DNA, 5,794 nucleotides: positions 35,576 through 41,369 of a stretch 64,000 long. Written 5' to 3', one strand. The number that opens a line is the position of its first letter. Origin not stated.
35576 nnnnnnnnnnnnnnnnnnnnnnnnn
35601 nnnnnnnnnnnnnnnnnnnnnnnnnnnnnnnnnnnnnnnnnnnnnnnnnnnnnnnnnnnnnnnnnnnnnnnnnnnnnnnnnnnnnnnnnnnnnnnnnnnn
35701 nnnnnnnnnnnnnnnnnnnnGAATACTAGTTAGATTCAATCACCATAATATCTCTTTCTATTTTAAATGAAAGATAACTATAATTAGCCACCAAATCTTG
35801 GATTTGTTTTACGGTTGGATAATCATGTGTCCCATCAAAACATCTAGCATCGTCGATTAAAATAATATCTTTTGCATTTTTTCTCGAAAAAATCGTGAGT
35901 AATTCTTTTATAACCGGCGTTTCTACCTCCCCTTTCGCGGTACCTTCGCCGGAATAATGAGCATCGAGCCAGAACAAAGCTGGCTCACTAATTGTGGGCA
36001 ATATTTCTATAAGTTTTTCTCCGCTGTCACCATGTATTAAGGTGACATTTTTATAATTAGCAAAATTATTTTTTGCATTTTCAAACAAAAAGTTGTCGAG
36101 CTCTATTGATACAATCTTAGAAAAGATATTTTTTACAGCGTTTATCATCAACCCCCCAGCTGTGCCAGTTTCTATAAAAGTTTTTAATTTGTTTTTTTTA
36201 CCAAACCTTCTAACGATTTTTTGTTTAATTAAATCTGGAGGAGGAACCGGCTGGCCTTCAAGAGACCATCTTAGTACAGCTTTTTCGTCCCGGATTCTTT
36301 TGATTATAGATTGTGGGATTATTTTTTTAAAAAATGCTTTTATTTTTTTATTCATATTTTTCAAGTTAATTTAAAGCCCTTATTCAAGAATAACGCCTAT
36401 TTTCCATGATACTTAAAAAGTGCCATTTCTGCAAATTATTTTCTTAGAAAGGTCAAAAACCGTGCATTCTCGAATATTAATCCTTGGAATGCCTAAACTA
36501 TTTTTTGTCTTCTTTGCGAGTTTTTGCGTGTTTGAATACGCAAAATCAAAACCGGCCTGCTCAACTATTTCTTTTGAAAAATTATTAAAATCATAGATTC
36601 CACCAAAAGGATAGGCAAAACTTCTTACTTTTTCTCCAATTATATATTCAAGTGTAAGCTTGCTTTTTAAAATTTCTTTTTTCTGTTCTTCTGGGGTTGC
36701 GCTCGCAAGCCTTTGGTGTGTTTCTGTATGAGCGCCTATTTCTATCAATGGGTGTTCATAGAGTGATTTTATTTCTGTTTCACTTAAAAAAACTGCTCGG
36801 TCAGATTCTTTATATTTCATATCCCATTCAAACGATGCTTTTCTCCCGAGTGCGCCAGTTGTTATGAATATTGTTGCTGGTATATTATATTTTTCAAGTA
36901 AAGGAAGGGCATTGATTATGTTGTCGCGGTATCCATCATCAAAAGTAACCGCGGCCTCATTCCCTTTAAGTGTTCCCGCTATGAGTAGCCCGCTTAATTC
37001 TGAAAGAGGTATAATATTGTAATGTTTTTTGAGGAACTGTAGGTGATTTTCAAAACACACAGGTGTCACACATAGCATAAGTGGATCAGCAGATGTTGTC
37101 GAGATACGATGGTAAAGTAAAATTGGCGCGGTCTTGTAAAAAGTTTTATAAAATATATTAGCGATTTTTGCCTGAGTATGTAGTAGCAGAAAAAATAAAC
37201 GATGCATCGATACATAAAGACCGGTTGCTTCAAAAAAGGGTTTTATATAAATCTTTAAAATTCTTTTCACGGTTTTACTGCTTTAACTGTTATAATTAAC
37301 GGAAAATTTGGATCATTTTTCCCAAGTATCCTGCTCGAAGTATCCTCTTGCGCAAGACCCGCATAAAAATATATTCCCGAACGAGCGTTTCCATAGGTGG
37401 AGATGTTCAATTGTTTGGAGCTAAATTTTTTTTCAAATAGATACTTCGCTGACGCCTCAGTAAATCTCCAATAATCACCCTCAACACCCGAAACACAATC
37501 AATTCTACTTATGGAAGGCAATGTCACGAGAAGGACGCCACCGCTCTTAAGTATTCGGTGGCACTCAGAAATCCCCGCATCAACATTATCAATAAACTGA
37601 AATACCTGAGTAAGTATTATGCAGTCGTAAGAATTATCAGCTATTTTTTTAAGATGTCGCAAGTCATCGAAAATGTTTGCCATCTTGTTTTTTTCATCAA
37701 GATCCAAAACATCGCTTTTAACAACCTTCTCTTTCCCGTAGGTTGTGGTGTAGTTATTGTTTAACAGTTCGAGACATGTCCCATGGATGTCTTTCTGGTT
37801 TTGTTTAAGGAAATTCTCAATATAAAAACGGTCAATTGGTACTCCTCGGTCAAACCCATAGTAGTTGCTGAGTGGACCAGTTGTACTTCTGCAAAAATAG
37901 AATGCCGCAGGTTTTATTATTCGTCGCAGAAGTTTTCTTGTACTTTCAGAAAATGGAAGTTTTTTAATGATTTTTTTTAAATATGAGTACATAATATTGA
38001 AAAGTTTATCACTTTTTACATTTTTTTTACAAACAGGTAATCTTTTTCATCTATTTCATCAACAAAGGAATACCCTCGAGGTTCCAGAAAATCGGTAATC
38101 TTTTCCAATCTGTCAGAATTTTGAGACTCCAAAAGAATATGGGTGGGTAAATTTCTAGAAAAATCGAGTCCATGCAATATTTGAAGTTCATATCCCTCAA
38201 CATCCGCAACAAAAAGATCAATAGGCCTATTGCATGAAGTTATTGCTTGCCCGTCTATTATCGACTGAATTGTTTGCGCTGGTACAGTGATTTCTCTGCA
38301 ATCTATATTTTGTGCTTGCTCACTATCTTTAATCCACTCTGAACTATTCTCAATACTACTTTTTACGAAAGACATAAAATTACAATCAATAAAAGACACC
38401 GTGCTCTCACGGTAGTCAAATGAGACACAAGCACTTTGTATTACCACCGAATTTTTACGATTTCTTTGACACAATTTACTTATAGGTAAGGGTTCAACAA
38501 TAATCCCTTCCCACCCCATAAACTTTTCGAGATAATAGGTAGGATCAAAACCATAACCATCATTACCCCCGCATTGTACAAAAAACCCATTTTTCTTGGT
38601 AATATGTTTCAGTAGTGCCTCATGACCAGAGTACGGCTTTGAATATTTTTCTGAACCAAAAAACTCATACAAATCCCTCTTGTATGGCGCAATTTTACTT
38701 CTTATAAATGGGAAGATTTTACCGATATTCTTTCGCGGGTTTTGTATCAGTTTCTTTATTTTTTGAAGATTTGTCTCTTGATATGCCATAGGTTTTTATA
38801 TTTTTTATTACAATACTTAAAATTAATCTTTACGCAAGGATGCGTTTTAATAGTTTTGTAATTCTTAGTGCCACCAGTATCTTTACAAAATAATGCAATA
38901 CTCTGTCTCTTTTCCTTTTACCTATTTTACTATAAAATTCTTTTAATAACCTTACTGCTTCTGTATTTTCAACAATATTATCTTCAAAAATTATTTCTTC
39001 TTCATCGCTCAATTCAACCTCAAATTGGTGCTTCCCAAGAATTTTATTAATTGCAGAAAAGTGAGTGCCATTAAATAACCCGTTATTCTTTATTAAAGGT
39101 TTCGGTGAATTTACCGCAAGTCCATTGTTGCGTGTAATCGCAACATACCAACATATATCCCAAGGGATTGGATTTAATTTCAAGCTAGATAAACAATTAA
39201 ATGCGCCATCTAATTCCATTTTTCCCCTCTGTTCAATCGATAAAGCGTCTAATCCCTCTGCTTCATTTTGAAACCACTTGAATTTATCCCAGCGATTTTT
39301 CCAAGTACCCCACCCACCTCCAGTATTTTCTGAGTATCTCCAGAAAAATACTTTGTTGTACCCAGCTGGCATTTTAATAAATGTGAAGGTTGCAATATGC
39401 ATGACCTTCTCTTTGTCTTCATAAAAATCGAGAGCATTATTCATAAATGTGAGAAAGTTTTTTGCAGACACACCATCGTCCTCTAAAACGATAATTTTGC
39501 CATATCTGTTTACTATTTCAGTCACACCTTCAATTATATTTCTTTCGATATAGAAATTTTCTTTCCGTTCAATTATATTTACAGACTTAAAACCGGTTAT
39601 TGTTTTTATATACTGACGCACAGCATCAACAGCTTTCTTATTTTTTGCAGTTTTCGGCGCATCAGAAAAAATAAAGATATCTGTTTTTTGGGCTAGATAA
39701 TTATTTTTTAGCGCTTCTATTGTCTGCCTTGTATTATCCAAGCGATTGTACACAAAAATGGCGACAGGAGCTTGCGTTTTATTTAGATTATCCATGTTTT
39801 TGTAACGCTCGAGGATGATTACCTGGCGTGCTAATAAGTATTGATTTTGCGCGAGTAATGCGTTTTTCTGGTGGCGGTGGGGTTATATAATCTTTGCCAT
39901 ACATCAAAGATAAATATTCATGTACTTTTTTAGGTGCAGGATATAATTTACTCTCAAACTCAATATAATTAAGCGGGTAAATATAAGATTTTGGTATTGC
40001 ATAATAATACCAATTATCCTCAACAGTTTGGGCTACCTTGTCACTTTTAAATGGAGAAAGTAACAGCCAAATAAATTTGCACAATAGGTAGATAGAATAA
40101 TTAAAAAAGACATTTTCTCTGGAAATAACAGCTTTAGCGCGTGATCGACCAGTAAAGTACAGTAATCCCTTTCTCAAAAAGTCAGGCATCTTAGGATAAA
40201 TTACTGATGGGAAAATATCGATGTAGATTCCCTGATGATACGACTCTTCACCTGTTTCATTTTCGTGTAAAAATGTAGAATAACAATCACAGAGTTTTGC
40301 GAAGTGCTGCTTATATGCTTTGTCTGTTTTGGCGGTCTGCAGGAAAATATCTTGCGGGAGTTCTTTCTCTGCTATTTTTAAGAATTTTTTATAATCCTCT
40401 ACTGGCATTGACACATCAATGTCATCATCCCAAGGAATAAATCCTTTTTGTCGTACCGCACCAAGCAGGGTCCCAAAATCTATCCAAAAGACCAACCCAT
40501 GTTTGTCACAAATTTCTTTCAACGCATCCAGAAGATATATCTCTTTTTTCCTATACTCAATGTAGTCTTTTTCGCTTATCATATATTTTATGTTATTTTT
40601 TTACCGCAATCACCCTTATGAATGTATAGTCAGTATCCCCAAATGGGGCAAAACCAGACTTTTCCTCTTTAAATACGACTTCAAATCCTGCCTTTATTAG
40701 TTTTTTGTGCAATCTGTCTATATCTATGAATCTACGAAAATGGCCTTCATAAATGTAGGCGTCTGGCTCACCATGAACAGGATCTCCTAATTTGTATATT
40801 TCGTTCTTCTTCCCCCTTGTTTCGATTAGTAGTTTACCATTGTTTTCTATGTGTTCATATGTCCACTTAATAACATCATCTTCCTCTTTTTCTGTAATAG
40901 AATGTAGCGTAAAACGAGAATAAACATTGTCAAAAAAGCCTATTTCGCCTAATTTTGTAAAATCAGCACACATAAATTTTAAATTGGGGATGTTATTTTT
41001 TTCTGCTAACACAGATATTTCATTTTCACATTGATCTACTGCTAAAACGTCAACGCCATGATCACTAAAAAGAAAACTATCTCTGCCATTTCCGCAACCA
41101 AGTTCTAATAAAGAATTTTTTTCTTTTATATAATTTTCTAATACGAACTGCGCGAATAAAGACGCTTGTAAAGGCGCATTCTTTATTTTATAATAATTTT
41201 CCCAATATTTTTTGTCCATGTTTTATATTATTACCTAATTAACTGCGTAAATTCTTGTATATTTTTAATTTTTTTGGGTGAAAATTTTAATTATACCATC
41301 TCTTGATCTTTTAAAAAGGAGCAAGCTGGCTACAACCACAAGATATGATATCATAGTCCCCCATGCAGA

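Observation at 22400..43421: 21 kb surface-glycan locus with GDP-fucose synthesis, two GT11 fucosyltransferases, LicD, a CE4 deacetylase, Wzx, a Wzy_C-TPR ligase and at least eight methyltransferases, partly very AT-rich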

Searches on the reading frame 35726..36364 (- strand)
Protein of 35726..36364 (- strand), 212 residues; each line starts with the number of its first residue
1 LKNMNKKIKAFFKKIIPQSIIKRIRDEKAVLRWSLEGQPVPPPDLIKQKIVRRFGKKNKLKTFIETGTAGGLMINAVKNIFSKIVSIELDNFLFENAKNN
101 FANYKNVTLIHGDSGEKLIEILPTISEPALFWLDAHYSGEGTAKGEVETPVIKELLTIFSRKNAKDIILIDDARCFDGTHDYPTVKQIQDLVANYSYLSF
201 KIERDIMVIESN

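Call 4: search_protein_families(library=pfam, proteins=[window:35726-36364:-], max_evalue=0.01)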
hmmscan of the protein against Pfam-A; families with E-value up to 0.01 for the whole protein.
window:35726-36364:- (212 aa): 1 family
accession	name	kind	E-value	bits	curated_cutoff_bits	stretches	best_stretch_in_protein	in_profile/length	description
PF00398.26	RrnaAD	-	0.0004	20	24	1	50-113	22-84/263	Ribosomal RNA adenine dimethylase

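Call 12: search_protein_families(library=ncbifam, proteins=[window:35726-36364:-], max_evalue=0.01)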
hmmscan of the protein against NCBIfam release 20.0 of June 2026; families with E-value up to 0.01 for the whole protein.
window:35726-36364:- (212 aa): 5 families
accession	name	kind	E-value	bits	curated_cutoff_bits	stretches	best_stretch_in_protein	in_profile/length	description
NF000499.2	Erm23S_rRNA_broad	equivalog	8.7e-06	25.3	212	1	49-113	14-77/244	23S ribosomal RNA methyltransferase Erm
NF012220.1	erm_B_23S_MT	exception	7e-05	22.5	525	1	49-113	20-83/245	23S rRNA (adenine(2058)-N(6))-methyltransferase Erm(B)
TIGR00755.1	ksgA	equivalog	0.001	18.4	171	1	46-114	17-84/256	16S rRNA (adenine(1518)-N(6)/adenine(1519)-N(6))-dimethyltransferase RsmA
NF001453.0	PRK00312.1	equivalog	0.0035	16.9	188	1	57-114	78-137/217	protein-L-isoaspartate(D-aspartate) O-methyltransferase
NF000337.1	erm_SHROVE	exception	0.009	15.3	320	0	51-113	20-82/248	ErmE/ErmH/ErmO/ErmR family 23S rRNA (adenine(2058)-N(6))-methyltransferase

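Call 40: search_solved_structures(query=window:35726-36364:-, max_evalue=1)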
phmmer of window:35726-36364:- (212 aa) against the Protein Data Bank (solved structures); distinct sequences matched with E-value up to 1: 12.
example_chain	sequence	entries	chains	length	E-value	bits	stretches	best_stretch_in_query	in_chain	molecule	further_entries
3ntv_A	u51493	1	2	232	0.0045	19.8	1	29-154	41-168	MW1564 protein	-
1yub_A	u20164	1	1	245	0.0095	18.7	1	48-113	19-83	RRNA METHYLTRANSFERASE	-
6ifw_A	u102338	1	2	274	0.035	16.9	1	62-114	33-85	Ribosomal RNA small subunit methyltransferase A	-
6ifx_A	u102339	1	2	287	0.039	16.7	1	62-114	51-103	Ribosomal RNA small subunit methyltransferase A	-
6ifs_A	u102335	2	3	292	0.042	16.6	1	62-114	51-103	Ribosomal RNA small subunit methyltransferase A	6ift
7v2l_W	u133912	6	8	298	0.045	16.5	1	62-114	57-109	Ribosomal RNA small subunit methyltransferase A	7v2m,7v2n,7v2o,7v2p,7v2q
1vbf_A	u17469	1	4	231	0.049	16.4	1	61-114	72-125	231aa long hypothetical protein-L-isoaspartate O-methyltransferase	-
6ifv_A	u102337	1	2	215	0.057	16.2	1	62-114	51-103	Ribosomal RNA small subunit methyltransferase A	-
8k1f_A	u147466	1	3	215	0.088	15.6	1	55-120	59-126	tRNA 5-hydroxyuridine methyltransferase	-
6yxx_E4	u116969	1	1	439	0.78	12.5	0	99-198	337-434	mt-LAF24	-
8vr2_A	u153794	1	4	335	1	12.1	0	62-149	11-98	NAD-dependent epimerase/dehydratase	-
8fy9_A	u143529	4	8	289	1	12.1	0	91-184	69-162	Cas2-DEDDh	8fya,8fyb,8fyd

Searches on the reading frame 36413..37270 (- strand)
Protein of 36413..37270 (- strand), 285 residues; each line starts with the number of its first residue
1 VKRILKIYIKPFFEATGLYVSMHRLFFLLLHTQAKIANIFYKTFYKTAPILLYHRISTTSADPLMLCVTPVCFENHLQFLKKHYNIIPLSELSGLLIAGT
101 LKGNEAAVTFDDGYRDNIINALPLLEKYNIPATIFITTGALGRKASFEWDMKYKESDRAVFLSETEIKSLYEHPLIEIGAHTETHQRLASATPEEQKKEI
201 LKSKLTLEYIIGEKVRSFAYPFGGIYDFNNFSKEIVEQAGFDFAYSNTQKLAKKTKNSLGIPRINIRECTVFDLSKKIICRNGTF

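Call 4: search_protein_families(library=pfam, proteins=[window:36413-37270:-], max_evalue=0.01)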
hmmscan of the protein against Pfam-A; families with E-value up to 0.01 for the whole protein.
window:36413-37270:- (285 aa): 1 family
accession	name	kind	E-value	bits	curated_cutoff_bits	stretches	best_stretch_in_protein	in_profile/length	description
PF01522.26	Polysacc_deac_1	-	2.2e-25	89.4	23.1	1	100-243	3-123/124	Polysaccharide deacetylase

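Call 12: search_protein_families(library=ncbifam, proteins=[window:36413-37270:-], max_evalue=0.01)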
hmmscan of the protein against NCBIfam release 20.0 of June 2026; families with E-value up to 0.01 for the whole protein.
window:36413-37270:- (285 aa): 12 families
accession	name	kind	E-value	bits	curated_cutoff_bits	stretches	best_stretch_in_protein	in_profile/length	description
TIGR03938.2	deacetyl_PgaB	equivalog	4.3e-19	68.2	321.9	1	49-187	4-147/621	poly-beta-1,6-N-acetyl-D-glucosamine N-deacetylase PgaB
TIGR03933.1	PIA_icaB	equivalog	1.8e-17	63.7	248.35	1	68-271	35-234/245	intercellular adhesin biosynthesis polysaccharide N-deacetylase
NF011177.0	PRK14582.1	equivalog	1.4e-10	40.1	923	1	51-194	52-197/671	poly-beta-1,6-N-acetyl-D-glucosamine N-deacetylase PgaB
TIGR02764.1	spore_ybaN_pdaB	equivalog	7e-10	39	237.4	1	103-243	5-123/191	polysaccharide deacetylase family sporulation protein PdaB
NF011176.0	PRK14581.1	equivalog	9.3e-10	37.3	1091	1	49-192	50-195/673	poly-beta-1,6-N-acetyl-D-glucosamine N-deacetylase PgaB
TIGR03006.1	pepcterm_polyde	equivalog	6.4e-06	25.5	276.2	1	177-246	75-144/272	XrtA system polysaccharide deacetylase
TIGR02884.1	spore_pdaA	equivalog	0.00028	20.6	298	0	107-229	40-143/224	delta-lactam-biosynthetic de-N-acetylase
NF045821.1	PgAcgDacpgdA1_Bac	equivalog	0.00037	19.5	400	1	98-226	82-191/282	peptidoglycan-N-acetylglucosamine deacetylase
TIGR02873.1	spore_ylxY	hypoth_equivalog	0.00039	19.7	391.5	1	176-226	138-188/268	probable sporulation protein, polysaccharide deacetylase family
NF045820.1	PgAcgDacpgdA_Strep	equivalog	0.00044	19.2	800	1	45-227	215-372/463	peptidoglycan-N-acetylglucosamine deacetylase PgdA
TIGR04243.1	nodulat_NodB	equivalog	0.00052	19.6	240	0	177-223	56-103/197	chitooligosaccharide deacetylase NodB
NF050820.1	PolSacchBiosHfsH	equivalog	0.0095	15.6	400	0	163-225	82-143/249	oligosaccharide deacetylase HfsH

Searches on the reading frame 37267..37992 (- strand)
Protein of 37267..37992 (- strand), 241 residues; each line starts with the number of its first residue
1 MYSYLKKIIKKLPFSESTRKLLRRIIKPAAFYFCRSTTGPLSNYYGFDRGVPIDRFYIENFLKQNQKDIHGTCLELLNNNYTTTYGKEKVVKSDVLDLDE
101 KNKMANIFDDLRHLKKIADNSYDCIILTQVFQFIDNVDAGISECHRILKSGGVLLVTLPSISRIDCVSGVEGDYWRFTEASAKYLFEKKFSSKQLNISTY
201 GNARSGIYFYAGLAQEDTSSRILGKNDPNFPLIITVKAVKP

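Call 4: search_protein_families(library=pfam, proteins=[window:37267-37992:-], max_evalue=0.01)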
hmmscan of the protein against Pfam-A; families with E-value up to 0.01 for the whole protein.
window:37267-37992:- (241 aa): 5 families
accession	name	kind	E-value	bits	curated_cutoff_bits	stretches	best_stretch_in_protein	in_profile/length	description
PF08241.18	Methyltransf_11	-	3.7e-09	37.5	21.2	1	108-155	48-94/95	Methyltransferase domain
PF08242.18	Methyltransf_12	-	1.3e-05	26.2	30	1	112-154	64-98/98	Methyltransferase domain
PF13489.12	Methyltransf_23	-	0.00024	21.3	27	1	100-162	80-122/164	Methyltransferase domain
PF13649.12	Methyltransf_25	-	0.00033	21.7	27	1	109-152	53-97/97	Methyltransferase domain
PF13847.12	Methyltransf_31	-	0.002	18.3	27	1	112-160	64-113/145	Methyltransferase domain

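Call 12: search_protein_families(library=ncbifam, proteins=[window:37267-37992:-], max_evalue=0.01)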
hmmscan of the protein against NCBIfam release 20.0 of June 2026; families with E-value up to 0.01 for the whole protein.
window:37267-37992:- (241 aa): 9 families
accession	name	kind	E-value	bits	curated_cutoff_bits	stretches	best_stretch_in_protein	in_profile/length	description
TIGR02072.1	BioC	equivalog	2.4e-05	24.2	184.95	1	103-157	80-133/244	malonyl-ACP O-methyltransferase BioC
NF045667.1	MTase_DVU1556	equivalog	0.00021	20.8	155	1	71-157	34-120/213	DVU_1556 family methyltransferase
NF047649.1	MTase_UXPK_star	exception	0.0017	17.4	460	1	117-156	142-181/283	methyltransferase/UXPK-star double selenoprotein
NF041537.1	ArsM_AhpD_UU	exception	0.0023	16.7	510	1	116-157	140-181/345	arsenite methyltransferase/AhpD domain selenoprotein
TIGR01934.1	MenG_MenH_UbiE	subfamily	0.0024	17.2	158.35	0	100-157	86-142/223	ubiquinone/menaquinone biosynthesis methyltransferase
NF052510.1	methyltran_MpqE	exception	0.0039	16.6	335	0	84-154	85-149/234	methyl-plastoquinone biosynthesis methyltransferase MpqE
NF001244.0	PRK00216.1-5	equivalog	0.0046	16.3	216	0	100-156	98-153/236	bifunctional demethylmenaquinone methyltransferase/2-methoxy-6-polyprenyl-1,4-benzoquinol methylase UbiE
TIGR01983.1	UbiG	equivalog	0.0064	15.8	102.95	1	102-157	94-152/228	bifunctional 2-polyprenyl-6-hydroxyphenol methylase/3-demethylubiquinol 3-O-methyltransferase UbiG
TIGR02081.1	metW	equivalog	0.0078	15.8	189.5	0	109-150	62-104/194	methionine biosynthesis protein MetW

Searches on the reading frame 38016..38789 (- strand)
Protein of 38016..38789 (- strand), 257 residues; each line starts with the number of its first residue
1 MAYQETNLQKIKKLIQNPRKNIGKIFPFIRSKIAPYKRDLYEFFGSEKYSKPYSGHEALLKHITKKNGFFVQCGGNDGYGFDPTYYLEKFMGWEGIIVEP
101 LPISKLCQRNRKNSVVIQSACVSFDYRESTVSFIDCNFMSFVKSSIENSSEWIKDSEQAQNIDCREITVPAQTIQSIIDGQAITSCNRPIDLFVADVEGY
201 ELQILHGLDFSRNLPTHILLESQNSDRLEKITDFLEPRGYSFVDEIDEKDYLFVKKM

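Call 4: search_protein_families(library=pfam, proteins=[window:38016-38789:-], max_evalue=0.01)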
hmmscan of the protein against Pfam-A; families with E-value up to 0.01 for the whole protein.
window:38016-38789:- (257 aa): 1 family
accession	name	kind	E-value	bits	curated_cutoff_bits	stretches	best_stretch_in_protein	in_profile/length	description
PF05050.19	Methyltransf_21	-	2.4e-14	54.3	22.7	1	72-242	1-173/173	Methyltransferase FkbM domain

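Call 12: search_protein_families(library=ncbifam, proteins=[window:38016-38789:-], max_evalue=0.01)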
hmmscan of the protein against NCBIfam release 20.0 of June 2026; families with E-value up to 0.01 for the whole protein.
window:38016-38789:- (257 aa): 1 family
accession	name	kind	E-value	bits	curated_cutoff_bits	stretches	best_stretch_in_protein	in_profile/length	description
TIGR01444.1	fkbM_fam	subfamily_domain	1.6e-07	31.9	37.7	1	70-209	2-128/143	FkbM family methyltransferase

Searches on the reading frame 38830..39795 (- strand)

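Call 4: search_protein_families(library=pfam, proteins=[window:38830-39795:-], max_evalue=0.01)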
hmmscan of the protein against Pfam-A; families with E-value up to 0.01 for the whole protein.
window:38830-39795:- (321 aa): 2 families
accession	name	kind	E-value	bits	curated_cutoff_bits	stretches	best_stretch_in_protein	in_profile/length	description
PF00535.33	Glycos_transf_2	-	1.9e-05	25.1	23.3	1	11-122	2-103/168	Glycosyl transferase family 2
PF22662.2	Csa3_N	-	0.0048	17.3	27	0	27-77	16-65/120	Csa3 CRISPR-associated Rossmann-like domain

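Call 12: search_protein_families(library=ncbifam, proteins=[window:38830-39795:-], max_evalue=0.01)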
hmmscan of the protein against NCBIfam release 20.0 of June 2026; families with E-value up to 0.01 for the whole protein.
window:38830-39795:- (321 aa): 2 families
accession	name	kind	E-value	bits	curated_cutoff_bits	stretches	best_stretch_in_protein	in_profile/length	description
NF003962.0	PRK05454.2-5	equivalog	0.0073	14.9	328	1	24-123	159-257/641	glucans biosynthesis glucosyltransferase MdoH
TIGR01884.1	cas_HTH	subfamily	0.008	15.6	60.2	0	22-93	10-84/202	CRISPR-associated CARF protein Csa3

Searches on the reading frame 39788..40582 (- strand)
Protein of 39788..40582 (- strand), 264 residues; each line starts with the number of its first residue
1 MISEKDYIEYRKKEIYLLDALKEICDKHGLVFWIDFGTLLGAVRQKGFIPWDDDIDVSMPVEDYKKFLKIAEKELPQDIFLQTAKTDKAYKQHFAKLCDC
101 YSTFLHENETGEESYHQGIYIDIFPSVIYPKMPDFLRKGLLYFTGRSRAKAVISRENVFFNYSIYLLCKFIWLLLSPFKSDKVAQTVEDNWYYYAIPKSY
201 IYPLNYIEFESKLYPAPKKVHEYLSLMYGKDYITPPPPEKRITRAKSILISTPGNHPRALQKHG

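Call 4: search_protein_families(library=pfam, proteins=[window:39788-40582:-], max_evalue=0.01)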
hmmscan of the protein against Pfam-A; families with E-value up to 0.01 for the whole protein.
window:39788-40582:- (264 aa): 1 family
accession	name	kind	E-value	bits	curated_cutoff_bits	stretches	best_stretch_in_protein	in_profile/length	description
PF04991.19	LicD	-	1.7e-37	130.1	22.6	1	25-229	1-227/227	LicD family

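Call 12: search_protein_families(library=ncbifam, proteins=[window:39788-40582:-], max_evalue=0.01)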
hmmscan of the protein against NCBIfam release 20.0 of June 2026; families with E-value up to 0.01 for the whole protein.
window:39788-40582:- (264 aa): 1 family
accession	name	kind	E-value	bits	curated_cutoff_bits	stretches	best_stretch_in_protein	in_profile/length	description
NF045866.1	GGPL_Ptran_Mf1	equivalog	9.3e-22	78.3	225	1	12-235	3-225/240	diacylglycerol cholinephosphotransferase Mf1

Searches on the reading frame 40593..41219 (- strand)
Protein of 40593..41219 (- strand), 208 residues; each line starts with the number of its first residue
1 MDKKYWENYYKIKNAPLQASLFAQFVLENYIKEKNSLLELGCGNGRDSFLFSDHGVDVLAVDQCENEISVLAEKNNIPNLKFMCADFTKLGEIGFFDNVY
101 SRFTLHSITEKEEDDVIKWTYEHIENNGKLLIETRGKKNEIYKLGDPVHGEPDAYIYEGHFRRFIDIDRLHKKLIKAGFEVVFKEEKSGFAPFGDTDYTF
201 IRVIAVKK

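Call 4: search_protein_families(library=pfam, proteins=[window:40593-41219:-], max_evalue=0.01)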
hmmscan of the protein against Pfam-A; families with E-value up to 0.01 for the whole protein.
window:40593-41219:- (208 aa): 7 families
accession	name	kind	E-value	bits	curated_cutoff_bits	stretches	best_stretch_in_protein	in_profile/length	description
PF13649.12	Methyltransf_25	-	3.9e-11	43.9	27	1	38-128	2-97/97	Methyltransferase domain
PF13489.12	Methyltransf_23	-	4.6e-11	43.2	27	1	27-182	14-162/164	Methyltransferase domain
PF08241.18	Methyltransf_11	-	4.3e-10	40.5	21.2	1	38-132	1-95/95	Methyltransferase domain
PF03848.20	TehB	-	2.1e-08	34.3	20.4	1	34-128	31-128/193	Tellurite resistance protein TehB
PF13847.12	Methyltransf_31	-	6.1e-08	32.9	27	1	32-133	2-110/145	Methyltransferase domain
PF08242.18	Methyltransf_12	-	2.4e-06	28.6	30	1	38-130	1-98/98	Methyltransferase domain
PF05724.17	TPMT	-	0.00011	22.3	26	1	3-108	3-129/218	Thiopurine S-methyltransferase (TPMT)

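Call 12: search_protein_families(library=ncbifam, proteins=[window:40593-41219:-], max_evalue=0.01)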
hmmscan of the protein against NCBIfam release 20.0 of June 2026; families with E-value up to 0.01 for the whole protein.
window:40593-41219:- (208 aa): 14 families
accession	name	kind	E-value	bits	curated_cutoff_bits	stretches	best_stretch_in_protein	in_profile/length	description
NF045649.1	2X_seleno_MduS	exception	8.6e-12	44.7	380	1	3-145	8-160/338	methyltransferase domain-containing selenoprotein MduS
TIGR02072.1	BioC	equivalog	2e-09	37.6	184.95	1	27-181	27-174/244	malonyl-ACP O-methyltransferase BioC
NF043040.1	corrin_prot_MT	hypoth_equivalog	6.2e-09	35.6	180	1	24-133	32-148/216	corrinoid protein-associated methyltransferase CpaM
NF008992.0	PRK12335.1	equivalog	4.5e-08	32.6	303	1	31-132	120-223/289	SAM-dependent methyltransferase TehB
NF008405.0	PRK11207.1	equivalog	1.6e-07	31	218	1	34-129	31-129/198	tellurite resistance methyltransferase TehB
TIGR00477.1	tehB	equivalog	2.3e-07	30.4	219.5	1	36-94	76-133/238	tellurite resistance methyltransferase TehB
TIGR01983.1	UbiG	equivalog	4.6e-06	26.1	102.95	1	33-139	49-158/228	bifunctional 2-polyprenyl-6-hydroxyphenol methylase/3-demethylubiquinol 3-O-methyltransferase UbiG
NF008686.0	PRK11705.1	equivalog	1.7e-05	24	400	1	5-140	141-273/383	cyclopropane fatty acyl phospholipid synthase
NF041820.1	daptide_MTase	equivalog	7.9e-05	22.2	175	1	32-135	35-145/243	daptide-type RiPP biosynthesis methyltransferase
TIGR04345.1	ovoA_Cterm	equivalog_domain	9.7e-05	22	170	1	2-72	12-80/242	putative 4-mercaptohistidine N1-methyltransferase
NF045667.1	MTase_DVU1556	equivalog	0.00011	21.7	155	1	31-188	20-169/213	DVU_1556 family methyltransferase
NF011529.0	PRK14968.1-3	equivalog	0.00039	19.9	162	1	26-87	26-91/198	putative methyltransferase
TIGR02021.1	BchM-ChlM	equivalog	0.0029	17.1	158.9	1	35-101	56-124/218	magnesium protoporphyrin IX methyltransferase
NF001786.0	PRK00517.2-4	equivalog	0.0077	15.4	327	0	26-72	136-182/277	50S ribosomal protein L11 methyltransferase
